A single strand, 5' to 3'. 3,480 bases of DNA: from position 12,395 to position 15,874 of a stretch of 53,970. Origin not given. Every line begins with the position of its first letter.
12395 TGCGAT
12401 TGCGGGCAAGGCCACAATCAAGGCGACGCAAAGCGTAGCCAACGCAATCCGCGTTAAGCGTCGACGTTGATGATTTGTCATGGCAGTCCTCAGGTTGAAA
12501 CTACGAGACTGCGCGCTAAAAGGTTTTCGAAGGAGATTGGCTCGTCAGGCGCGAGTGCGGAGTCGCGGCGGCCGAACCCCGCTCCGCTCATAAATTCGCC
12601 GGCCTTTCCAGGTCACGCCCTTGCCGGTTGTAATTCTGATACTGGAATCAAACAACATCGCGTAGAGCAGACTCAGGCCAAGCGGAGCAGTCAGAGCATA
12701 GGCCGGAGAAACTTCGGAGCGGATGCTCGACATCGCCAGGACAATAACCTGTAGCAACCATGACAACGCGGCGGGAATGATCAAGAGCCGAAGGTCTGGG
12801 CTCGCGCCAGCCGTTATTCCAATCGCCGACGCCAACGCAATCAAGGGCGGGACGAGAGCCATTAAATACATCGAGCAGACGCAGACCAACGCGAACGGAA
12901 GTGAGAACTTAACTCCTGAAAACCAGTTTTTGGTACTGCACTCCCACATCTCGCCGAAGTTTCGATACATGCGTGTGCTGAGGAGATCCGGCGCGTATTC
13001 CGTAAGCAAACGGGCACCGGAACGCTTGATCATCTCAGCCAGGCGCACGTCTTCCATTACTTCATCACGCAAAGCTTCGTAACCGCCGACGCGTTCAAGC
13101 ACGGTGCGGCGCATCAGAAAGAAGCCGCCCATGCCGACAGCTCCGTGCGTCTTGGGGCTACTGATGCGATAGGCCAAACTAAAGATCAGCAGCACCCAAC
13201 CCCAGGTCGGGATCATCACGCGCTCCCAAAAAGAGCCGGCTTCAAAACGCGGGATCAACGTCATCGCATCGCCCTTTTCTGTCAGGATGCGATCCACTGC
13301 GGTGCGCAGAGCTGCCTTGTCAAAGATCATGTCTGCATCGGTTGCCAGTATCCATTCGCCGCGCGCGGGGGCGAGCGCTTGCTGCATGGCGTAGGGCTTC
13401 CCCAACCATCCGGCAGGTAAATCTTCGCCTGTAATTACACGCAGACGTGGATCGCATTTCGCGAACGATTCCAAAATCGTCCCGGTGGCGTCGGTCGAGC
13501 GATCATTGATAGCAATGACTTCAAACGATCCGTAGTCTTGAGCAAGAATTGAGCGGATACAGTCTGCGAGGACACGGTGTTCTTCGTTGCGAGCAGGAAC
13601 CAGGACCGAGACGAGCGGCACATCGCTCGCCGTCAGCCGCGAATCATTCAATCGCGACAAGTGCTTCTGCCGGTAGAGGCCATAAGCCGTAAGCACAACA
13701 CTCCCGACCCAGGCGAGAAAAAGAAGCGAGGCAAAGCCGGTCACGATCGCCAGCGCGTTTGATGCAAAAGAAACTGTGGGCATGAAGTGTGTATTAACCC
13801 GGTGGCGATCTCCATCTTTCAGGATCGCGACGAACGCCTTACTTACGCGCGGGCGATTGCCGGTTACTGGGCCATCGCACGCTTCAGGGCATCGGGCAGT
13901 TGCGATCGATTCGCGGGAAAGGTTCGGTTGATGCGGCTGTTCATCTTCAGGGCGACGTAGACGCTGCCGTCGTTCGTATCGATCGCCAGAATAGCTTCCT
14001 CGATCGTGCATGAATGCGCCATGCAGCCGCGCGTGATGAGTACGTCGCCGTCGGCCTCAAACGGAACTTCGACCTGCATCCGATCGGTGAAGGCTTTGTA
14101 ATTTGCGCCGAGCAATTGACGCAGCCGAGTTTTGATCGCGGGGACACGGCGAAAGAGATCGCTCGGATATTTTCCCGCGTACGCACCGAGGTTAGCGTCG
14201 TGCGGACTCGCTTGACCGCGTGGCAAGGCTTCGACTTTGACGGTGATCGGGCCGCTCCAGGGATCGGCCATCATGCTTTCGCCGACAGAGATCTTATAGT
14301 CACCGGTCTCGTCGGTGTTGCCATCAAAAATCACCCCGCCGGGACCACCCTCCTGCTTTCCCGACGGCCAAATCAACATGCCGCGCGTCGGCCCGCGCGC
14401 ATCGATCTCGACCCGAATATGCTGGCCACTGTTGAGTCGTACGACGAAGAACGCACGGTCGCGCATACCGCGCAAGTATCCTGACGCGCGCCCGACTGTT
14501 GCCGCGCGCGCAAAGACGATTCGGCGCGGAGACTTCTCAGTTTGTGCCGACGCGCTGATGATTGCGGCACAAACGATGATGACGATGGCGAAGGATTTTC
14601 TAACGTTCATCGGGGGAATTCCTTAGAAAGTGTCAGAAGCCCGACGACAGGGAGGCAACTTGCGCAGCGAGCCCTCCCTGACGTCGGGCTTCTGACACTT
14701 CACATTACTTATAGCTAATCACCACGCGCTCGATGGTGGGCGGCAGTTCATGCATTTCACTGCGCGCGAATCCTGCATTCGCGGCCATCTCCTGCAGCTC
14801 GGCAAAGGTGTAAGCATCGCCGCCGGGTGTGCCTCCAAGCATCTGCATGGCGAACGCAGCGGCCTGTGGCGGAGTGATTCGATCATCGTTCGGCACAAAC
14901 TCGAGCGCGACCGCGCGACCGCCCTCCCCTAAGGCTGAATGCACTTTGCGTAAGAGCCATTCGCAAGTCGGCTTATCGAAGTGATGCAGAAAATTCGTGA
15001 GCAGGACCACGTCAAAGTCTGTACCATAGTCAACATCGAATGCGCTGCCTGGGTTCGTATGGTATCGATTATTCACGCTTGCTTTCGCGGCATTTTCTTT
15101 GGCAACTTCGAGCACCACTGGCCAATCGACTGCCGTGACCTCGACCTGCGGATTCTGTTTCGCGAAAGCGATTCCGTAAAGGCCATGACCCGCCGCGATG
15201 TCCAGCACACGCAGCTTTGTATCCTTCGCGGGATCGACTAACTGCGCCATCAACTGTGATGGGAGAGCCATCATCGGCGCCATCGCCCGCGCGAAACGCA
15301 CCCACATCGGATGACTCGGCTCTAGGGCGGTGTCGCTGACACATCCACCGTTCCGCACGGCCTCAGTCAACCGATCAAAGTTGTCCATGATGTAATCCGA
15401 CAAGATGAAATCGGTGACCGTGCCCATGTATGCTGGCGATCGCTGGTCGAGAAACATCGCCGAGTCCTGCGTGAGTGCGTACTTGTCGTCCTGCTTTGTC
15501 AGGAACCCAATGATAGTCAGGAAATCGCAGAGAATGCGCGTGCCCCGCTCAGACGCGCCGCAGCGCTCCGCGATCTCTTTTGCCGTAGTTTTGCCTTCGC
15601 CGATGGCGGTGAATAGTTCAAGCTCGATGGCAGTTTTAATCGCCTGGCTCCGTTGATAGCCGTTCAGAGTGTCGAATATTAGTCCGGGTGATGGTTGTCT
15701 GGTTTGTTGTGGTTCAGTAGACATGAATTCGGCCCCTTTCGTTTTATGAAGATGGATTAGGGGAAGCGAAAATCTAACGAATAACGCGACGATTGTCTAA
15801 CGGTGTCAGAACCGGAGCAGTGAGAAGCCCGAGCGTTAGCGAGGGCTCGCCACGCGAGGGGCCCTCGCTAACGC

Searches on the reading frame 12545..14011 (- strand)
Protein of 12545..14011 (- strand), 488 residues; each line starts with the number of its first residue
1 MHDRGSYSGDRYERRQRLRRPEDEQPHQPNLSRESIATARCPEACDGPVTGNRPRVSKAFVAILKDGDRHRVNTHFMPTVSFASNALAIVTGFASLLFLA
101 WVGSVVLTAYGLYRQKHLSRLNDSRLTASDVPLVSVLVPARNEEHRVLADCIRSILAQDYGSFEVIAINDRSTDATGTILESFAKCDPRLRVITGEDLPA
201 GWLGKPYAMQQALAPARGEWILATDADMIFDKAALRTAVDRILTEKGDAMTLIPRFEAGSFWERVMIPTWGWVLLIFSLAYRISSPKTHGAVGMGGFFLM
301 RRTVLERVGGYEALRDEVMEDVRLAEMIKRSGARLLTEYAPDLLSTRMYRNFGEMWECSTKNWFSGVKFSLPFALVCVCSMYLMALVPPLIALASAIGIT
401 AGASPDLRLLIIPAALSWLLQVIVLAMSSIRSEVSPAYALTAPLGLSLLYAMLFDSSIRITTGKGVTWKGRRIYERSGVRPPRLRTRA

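Call 42: search_protein_families(library=pfam, proteins=[window:12545-14011:-], max_evalue=0.00001)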
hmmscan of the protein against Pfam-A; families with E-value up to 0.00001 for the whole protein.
window:12545-14011:- (488 aa): 3 families
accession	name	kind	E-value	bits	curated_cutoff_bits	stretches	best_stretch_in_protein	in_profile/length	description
PF00535.33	Glycos_transf_2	-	1.6e-25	90.4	23.3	1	135-308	1-167/168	Glycosyl transferase family 2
PF13641.12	Glyco_tranf_2_3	-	1.2e-17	65.1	27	1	134-362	3-223/230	Glycosyltransferase like family 2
PF13506.12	Glyco_transf_21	-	4.8e-15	55.9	21.7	1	199-341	12-150/174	Glycosyl transferase family 21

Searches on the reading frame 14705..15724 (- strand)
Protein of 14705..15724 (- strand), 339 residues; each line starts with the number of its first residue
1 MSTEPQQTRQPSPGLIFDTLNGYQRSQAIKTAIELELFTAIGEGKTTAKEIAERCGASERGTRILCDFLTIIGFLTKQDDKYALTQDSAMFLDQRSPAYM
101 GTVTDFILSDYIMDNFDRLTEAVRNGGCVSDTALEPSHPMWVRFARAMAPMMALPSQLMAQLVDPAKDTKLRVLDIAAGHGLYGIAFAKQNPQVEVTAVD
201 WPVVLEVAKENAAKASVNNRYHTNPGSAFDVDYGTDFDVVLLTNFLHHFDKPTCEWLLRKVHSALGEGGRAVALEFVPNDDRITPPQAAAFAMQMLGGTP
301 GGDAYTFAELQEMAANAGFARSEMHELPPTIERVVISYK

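Call 42: search_protein_families(library=pfam, proteins=[window:14705-15724:-], max_evalue=0.00001)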
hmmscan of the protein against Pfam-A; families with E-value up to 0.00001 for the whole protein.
window:14705-15724:- (339 aa): 8 families
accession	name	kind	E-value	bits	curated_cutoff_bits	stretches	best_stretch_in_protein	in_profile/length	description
PF08100.18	Dimerisation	-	4.6e-16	58.8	25.6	1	11-92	4-91/93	O-methyltransferase dimerisation domain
PF00891.24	Methyltransf_2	-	4.7e-16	59.2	22.3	1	171-320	64-210/210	O-methyltransferase domain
PF13649.12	Methyltransf_25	-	2.5e-12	47.7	27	1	173-269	1-97/97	Methyltransferase domain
PF08242.18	Methyltransf_12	-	6.1e-12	46.6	30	1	174-270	1-97/98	Methyltransferase domain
PF13847.12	Methyltransf_31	-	4.3e-10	39.9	27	1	168-277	2-113/145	Methyltransferase domain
PF13489.12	Methyltransf_23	-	2.2e-08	34.5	27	1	159-319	13-159/164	Methyltransferase domain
PF05175.20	MTS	-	2.6e-07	30.9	23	1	156-269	20-134/170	Methyltransferase small domain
PF08241.18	Methyltransf_11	-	2.9e-07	31.5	21.2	1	174-272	1-94/95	Methyltransferase domain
